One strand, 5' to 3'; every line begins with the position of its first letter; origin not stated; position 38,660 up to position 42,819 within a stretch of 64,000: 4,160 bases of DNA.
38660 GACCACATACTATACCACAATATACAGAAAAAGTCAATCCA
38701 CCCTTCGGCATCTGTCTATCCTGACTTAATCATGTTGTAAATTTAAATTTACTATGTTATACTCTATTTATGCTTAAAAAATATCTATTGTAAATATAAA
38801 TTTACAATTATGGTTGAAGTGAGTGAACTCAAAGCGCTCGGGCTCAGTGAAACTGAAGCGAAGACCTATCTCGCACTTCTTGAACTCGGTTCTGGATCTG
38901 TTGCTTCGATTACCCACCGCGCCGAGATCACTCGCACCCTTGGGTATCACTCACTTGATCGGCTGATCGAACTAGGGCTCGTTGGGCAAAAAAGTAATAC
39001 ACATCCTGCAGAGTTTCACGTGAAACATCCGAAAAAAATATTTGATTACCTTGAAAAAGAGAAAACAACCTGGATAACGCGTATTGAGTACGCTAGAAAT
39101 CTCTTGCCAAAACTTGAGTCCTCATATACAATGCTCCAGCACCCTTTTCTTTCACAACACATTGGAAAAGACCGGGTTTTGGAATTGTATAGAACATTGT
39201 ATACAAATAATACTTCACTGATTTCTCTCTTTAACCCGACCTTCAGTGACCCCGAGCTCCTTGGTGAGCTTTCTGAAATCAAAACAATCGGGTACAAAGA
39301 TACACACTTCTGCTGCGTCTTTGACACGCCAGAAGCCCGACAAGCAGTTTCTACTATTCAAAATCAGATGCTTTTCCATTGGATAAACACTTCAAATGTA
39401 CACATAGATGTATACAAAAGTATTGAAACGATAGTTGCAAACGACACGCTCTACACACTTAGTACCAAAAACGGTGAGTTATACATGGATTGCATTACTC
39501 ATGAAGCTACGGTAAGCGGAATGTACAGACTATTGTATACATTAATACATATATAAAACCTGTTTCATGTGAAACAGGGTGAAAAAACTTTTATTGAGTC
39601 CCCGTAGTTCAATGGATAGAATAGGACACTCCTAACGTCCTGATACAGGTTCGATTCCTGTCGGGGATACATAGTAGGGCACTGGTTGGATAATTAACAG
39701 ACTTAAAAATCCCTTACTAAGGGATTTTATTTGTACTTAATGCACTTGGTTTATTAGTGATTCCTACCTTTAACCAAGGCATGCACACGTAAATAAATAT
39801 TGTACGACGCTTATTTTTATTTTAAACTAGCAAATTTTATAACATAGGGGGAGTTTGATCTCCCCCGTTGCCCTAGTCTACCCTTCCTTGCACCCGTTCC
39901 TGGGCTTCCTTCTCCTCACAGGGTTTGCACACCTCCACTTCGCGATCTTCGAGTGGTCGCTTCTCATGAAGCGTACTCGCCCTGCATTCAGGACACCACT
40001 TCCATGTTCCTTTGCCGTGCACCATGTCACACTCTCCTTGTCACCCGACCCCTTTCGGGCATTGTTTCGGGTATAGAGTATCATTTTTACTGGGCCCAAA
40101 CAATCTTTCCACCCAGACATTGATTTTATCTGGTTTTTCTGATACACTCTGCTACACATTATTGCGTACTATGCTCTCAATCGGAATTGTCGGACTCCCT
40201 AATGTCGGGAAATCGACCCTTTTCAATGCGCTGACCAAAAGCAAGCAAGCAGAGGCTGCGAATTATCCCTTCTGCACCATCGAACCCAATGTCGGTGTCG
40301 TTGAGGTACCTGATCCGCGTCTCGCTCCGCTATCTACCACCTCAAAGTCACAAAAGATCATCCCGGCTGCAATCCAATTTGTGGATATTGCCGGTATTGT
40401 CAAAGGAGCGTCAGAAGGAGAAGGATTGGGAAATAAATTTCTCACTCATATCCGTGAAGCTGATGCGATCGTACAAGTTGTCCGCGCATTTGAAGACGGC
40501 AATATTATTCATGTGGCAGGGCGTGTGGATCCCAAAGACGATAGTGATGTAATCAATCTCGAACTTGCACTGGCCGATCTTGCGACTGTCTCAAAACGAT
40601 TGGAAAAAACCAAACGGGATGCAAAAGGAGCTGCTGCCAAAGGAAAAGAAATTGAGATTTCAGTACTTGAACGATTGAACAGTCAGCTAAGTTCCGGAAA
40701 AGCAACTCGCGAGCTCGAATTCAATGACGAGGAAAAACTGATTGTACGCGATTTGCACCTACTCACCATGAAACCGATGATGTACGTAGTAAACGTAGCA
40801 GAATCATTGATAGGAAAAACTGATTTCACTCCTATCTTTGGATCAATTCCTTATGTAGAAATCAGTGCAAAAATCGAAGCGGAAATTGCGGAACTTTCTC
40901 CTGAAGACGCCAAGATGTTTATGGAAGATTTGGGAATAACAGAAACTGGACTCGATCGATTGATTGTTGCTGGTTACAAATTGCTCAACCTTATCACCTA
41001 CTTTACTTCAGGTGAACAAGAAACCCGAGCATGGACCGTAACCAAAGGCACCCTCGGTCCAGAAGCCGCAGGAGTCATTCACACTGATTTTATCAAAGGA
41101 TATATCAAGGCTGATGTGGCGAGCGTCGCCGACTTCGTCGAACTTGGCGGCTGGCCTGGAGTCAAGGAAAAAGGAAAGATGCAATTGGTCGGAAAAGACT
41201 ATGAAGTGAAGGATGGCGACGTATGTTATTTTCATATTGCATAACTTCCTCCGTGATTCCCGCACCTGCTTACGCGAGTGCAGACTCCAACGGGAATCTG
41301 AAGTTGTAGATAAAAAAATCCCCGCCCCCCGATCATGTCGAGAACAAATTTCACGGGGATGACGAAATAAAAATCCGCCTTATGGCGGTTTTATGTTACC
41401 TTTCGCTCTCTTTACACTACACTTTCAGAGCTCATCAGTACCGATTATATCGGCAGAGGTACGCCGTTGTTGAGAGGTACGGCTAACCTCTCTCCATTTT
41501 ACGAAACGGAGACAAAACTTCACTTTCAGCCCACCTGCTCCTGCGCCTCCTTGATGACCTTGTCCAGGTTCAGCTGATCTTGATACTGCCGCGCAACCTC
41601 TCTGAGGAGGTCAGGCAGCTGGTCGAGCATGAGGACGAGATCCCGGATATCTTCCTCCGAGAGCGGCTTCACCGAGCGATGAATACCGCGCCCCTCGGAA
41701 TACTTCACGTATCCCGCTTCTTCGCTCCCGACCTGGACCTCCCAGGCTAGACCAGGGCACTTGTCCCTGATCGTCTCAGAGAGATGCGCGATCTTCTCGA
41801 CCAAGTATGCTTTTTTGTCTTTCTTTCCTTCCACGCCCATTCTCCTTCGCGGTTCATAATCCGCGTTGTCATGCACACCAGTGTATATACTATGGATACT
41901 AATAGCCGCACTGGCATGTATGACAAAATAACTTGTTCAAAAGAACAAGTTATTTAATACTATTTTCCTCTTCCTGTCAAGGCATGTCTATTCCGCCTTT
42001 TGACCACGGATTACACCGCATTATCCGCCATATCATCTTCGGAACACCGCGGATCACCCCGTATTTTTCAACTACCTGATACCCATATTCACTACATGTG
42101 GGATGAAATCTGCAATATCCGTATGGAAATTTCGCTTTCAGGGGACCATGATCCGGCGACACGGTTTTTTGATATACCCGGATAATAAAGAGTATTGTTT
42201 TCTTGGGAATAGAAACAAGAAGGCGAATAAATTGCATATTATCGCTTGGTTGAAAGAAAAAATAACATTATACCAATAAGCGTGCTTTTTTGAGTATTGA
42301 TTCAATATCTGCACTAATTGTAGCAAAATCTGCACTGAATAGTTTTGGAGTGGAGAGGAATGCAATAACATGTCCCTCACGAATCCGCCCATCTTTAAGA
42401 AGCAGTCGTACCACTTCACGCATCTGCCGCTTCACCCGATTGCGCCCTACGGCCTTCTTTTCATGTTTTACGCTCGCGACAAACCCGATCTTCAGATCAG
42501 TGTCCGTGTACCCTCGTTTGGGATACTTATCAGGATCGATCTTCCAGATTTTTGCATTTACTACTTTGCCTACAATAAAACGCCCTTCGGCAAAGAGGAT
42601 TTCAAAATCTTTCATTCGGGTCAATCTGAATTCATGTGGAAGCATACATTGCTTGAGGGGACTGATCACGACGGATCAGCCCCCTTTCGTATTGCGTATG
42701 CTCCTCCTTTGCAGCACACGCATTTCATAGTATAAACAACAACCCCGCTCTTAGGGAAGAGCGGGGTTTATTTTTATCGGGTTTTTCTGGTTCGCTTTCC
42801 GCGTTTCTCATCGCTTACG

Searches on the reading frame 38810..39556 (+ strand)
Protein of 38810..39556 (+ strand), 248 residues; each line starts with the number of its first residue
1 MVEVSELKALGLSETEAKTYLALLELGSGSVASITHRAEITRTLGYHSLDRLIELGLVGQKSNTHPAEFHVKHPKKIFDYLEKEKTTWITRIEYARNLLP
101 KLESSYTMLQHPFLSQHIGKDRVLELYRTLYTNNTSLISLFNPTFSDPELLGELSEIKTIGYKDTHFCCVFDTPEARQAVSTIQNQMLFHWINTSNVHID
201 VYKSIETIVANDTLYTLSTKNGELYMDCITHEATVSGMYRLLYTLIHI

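Call 73: search_protein_families(library=pfam, proteins=[window:38810-39556:+], max_evalue=0.01)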
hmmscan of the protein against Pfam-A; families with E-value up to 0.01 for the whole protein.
window:38810-39556:+ (248 aa): 1 family
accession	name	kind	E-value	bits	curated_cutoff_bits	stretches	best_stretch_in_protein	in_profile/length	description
PF01978.25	TrmB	-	6.1e-12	45.6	25.6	1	7-74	1-67/68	Sugar-specific transcriptional regulator TrmB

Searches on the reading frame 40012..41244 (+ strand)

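Call 73: search_protein_families(library=pfam, proteins=[window:40012-41244:+], max_evalue=0.01)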
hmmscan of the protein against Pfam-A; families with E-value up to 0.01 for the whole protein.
window:40012-41244:+ (410 aa): 3 families
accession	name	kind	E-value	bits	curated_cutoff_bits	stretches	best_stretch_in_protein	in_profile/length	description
PF06071.19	YchF-GTPase_C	-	4.6e-32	110.4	27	1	327-409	1-83/84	Protein of unknown function (DUF933)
PF01926.29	MMR_HSR1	-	8.1e-24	84.4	21.9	1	57-160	2-85/113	50S ribosome-binding GTPase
PF02421.24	FeoB_N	-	1e-09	38.6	27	1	57-99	3-44/156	Ferrous iron transport protein B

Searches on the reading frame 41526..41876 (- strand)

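Call 73: search_protein_families(library=pfam, proteins=[window:41526-41876:-], max_evalue=0.01)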
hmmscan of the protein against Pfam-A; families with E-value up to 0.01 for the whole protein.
window:41526-41876:- (116 aa): 1 family
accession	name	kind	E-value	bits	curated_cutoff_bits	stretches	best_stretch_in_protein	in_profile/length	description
PF07028.16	DUF1319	-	0.0095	16.6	28.1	0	67-104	67-104/109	Protein of unknown function (DUF1319)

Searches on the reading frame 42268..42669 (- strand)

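Call 73: search_protein_families(library=pfam, proteins=[window:42268-42669:-], max_evalue=0.01)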
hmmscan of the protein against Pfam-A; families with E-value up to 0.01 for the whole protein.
window:42268-42669:- (133 aa): 1 family
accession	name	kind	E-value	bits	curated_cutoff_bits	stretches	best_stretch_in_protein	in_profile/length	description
PF00825.24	Ribonuclease_P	-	6.7e-15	55.5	22.3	1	10-129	1-108/109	Ribonuclease P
